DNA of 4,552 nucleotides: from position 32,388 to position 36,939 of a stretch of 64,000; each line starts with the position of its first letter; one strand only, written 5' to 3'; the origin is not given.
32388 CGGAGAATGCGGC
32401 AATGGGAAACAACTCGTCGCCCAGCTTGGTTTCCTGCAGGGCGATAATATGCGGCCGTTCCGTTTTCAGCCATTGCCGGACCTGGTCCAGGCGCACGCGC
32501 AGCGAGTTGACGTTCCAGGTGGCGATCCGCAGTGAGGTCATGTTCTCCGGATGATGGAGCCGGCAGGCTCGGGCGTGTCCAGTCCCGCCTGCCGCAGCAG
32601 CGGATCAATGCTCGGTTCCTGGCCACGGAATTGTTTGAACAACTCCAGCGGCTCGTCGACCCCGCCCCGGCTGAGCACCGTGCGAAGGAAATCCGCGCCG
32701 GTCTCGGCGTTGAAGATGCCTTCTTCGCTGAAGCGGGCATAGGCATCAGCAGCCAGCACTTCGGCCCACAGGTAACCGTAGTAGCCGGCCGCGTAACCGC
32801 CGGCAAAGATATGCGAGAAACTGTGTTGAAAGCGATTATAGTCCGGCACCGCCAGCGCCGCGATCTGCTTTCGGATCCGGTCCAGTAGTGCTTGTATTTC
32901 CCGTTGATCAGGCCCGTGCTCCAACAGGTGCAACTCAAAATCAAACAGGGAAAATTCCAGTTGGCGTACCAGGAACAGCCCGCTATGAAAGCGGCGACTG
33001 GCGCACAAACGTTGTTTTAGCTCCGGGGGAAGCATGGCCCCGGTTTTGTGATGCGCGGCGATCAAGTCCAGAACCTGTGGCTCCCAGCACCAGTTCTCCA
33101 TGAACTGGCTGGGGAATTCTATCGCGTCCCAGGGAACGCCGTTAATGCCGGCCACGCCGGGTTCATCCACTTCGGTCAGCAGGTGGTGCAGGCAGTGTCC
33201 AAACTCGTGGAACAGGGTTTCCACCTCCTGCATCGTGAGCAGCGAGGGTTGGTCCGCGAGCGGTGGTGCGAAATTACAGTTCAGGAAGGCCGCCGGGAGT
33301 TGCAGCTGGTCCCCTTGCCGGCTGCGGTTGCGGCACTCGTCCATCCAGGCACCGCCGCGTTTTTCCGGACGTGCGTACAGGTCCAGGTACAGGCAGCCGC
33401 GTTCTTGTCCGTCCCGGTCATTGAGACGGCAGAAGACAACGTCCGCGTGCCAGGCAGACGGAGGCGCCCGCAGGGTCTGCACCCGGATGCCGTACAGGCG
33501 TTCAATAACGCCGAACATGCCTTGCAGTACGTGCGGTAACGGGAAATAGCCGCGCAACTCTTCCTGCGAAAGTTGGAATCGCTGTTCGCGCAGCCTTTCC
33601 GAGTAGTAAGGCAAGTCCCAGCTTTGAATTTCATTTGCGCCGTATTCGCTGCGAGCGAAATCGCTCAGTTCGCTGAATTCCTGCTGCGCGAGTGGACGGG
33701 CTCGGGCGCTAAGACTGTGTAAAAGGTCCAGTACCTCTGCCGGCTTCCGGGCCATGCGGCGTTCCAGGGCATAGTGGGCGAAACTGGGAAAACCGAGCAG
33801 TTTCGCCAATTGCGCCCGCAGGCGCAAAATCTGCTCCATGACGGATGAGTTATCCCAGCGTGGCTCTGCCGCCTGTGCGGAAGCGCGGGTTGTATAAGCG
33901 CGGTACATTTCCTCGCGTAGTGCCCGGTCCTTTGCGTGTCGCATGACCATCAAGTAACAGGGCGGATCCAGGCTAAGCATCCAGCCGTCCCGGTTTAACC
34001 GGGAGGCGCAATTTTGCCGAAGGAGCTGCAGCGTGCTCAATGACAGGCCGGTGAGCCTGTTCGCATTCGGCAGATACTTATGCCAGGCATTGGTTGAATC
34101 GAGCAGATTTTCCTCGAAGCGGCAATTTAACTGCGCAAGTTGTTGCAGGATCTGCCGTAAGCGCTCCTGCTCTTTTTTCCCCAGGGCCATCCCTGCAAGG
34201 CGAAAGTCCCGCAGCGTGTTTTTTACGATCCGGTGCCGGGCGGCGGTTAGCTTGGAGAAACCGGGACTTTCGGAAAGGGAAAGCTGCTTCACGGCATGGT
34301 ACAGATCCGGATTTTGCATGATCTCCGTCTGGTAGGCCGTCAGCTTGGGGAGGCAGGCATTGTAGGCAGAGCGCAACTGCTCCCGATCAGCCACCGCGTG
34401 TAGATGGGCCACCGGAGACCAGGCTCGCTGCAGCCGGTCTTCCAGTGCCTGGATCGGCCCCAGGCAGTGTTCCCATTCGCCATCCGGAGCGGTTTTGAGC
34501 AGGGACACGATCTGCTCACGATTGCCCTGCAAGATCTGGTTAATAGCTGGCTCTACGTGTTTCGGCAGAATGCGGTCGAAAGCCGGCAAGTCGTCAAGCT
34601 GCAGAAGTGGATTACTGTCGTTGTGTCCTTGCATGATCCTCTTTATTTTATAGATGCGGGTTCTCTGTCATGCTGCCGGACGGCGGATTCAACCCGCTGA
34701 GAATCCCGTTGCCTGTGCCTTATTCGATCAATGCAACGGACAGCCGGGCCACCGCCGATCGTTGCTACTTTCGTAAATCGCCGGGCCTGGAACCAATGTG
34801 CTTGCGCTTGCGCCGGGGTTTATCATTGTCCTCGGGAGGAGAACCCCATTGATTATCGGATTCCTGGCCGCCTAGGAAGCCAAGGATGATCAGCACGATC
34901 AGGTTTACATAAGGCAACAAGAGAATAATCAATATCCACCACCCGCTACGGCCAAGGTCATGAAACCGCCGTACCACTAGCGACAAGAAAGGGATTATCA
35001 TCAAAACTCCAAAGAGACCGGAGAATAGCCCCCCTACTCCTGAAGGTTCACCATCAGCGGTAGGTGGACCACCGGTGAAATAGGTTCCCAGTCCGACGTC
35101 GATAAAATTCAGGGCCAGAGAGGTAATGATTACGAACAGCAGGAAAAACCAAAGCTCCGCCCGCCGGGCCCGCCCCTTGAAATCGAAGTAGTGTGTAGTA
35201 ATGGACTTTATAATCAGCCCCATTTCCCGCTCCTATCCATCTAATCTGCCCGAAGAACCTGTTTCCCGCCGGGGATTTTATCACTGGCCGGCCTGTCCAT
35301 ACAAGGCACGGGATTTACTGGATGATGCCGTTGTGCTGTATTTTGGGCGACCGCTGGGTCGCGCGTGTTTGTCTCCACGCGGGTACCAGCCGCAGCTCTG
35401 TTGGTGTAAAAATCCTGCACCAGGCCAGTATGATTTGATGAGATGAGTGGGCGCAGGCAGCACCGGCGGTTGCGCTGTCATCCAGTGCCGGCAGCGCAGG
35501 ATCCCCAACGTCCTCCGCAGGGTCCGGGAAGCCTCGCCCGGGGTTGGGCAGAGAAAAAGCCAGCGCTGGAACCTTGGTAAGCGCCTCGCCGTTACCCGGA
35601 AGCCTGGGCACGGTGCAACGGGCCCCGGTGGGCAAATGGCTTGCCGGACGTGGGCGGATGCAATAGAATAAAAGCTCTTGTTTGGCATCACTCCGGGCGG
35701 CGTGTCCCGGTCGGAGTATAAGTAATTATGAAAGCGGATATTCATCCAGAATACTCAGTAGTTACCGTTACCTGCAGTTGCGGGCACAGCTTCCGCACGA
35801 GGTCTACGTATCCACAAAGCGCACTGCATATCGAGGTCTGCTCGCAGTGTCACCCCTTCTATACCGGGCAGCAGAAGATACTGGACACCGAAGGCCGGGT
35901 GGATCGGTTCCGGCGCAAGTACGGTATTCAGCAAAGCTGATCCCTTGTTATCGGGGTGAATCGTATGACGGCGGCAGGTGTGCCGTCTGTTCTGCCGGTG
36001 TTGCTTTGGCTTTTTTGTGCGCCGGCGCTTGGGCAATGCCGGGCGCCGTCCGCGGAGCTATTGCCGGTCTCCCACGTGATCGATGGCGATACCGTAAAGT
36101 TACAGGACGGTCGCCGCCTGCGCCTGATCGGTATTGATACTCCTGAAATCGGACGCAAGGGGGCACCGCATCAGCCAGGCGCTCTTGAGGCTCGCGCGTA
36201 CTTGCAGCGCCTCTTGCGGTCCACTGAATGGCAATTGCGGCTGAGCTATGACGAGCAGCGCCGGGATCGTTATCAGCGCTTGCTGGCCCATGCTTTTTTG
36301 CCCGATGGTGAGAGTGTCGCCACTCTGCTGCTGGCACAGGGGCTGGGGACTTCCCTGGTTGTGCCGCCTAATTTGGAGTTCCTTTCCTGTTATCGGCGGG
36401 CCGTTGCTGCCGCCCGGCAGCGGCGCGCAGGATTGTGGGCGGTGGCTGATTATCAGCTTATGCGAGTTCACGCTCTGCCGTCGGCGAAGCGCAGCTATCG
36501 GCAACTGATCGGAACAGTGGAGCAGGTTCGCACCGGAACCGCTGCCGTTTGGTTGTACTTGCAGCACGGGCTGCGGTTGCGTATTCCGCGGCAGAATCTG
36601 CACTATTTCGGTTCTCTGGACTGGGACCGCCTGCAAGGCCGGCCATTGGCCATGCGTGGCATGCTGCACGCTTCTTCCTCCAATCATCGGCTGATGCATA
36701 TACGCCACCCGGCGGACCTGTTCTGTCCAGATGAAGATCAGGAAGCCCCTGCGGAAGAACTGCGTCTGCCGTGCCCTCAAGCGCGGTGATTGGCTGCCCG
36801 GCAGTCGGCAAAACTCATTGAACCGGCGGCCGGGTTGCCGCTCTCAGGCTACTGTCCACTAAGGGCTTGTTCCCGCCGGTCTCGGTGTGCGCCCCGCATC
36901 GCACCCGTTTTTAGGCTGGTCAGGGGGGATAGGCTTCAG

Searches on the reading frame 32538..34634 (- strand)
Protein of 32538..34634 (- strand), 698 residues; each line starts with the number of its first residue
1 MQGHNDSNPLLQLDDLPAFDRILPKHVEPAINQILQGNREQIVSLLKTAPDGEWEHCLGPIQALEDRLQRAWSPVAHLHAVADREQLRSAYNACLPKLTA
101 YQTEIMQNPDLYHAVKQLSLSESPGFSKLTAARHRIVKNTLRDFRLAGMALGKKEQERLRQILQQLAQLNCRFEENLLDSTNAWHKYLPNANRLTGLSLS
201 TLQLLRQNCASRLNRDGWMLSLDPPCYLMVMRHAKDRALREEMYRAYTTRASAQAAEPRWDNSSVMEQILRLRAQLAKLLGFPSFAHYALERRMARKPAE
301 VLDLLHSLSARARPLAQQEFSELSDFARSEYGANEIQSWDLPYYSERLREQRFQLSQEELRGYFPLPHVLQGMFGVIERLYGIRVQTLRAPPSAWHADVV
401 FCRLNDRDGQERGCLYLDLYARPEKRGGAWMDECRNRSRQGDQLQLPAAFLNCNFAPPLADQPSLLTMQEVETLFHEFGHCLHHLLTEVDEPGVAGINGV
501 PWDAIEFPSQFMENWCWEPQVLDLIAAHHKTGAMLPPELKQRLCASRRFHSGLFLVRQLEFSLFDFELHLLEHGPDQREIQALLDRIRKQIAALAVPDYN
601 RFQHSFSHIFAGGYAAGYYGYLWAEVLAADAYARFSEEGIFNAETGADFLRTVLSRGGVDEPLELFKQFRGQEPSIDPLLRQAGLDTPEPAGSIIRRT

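Call 46: search_protein_families(library=ncbifam, proteins=[window:32538-34634:-])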
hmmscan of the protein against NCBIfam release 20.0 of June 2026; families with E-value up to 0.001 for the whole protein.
window:32538-34634:- (698 aa): 4 families
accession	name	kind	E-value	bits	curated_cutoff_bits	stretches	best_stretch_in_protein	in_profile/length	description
NF008159.0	PRK10911.1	equivalog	2e-236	786.5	927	1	7-685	2-678/680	oligopeptidase A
NF007624.0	PRK10280.1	equivalog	3.8e-112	375.7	944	1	16-686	17-680/681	peptidyl-dipeptidase Dcp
TIGR02289.1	M3_not_pepF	subfamily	1.2e-05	24.1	442.35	0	233-319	154-238/549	M3 family oligoendopeptidase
TIGR00181.1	pepF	equivalog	1.8e-05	23.9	490.55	0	467-491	374-398/591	oligoendopeptidase F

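Call 68: list_cluster_members(proteins=[P0003, window:32538-34634:-, window:53799-54860:+, window:48891-49835:-, window:7478-8989:-, window:16089-17678:+])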
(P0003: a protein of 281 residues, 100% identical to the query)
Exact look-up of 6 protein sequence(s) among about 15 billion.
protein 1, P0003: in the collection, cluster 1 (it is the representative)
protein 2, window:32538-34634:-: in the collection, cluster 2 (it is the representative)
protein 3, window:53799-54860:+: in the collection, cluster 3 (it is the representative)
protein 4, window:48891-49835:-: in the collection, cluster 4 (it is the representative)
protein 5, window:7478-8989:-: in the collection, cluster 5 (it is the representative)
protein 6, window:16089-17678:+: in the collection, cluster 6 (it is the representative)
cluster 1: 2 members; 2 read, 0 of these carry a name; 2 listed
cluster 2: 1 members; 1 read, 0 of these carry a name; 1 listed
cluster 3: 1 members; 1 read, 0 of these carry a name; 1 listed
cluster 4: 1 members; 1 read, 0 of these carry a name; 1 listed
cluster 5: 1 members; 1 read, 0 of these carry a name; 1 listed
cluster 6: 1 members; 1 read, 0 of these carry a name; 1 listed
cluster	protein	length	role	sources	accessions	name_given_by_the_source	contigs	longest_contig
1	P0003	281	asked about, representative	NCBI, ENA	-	-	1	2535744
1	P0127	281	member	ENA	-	-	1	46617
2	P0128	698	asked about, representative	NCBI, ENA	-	-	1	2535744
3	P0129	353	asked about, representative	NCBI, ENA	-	-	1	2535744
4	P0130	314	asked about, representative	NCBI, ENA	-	-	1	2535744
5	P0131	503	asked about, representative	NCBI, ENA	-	-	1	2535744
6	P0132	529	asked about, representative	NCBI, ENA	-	-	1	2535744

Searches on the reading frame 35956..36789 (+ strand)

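Call 46: search_protein_families(library=ncbifam, proteins=[window:35956-36789:+])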
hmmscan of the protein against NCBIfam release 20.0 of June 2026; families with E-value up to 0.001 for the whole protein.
window:35956-36789:+ (277 aa): 2 families
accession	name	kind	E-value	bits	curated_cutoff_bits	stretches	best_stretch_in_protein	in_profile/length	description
NF047694.1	TnucaseNucIStaph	equivalog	5.7e-19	68.3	250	1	35-161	46-174/175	thermonuclease NucI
NF047969.1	CaNuclEcnA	equivalog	1.9e-09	37.7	180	0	38-72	9-46/151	calcium-activated nuclease EcnA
